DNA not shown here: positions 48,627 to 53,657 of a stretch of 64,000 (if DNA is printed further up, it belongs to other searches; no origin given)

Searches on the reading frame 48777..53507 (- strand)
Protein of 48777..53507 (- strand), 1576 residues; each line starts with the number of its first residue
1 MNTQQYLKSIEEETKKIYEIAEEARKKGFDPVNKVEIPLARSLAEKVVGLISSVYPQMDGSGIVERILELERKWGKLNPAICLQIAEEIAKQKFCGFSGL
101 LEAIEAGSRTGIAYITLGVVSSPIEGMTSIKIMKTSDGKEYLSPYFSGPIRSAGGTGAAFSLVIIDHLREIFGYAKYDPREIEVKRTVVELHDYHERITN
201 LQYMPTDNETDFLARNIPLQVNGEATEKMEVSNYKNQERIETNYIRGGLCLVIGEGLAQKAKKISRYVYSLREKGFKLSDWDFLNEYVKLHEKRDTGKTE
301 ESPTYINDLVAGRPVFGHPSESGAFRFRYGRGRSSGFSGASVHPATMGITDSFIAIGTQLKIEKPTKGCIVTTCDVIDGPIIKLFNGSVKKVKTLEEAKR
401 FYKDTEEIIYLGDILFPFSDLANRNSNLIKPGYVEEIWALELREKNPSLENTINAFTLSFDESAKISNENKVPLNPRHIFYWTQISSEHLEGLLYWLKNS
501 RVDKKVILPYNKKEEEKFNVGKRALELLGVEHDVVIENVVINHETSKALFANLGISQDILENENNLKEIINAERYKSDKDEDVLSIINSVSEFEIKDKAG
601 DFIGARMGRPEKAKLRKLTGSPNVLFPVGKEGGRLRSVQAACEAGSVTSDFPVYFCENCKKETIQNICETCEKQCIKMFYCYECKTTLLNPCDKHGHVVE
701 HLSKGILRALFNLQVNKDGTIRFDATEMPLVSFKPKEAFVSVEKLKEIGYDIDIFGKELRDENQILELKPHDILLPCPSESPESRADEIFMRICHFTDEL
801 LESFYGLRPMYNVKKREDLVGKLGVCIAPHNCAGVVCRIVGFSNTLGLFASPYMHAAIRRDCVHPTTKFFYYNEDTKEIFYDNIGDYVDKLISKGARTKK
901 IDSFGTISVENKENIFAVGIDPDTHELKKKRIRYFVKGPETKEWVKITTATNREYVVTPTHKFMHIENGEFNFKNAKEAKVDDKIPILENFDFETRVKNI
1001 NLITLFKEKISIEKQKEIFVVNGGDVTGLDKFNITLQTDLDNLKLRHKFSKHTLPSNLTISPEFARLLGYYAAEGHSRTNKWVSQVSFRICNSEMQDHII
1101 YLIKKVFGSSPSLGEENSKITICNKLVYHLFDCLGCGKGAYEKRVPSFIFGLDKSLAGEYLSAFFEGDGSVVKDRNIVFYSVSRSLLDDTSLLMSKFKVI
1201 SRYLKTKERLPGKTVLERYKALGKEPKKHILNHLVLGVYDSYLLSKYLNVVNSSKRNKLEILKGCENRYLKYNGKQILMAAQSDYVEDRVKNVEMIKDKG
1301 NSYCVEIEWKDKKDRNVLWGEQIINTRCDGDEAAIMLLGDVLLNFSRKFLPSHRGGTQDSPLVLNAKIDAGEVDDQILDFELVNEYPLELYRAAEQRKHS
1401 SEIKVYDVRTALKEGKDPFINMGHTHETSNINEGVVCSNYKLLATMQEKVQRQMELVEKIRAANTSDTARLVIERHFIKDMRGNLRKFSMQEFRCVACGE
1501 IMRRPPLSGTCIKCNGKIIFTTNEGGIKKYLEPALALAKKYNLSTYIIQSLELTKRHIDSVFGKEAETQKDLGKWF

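Call 25: find_encoding_contigs(protein=window:48777-53507:-, flank=1000, max_places=10)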
Protein window:48777-53507:- (1576 aa): no gene with exactly this product is on record in the collection.
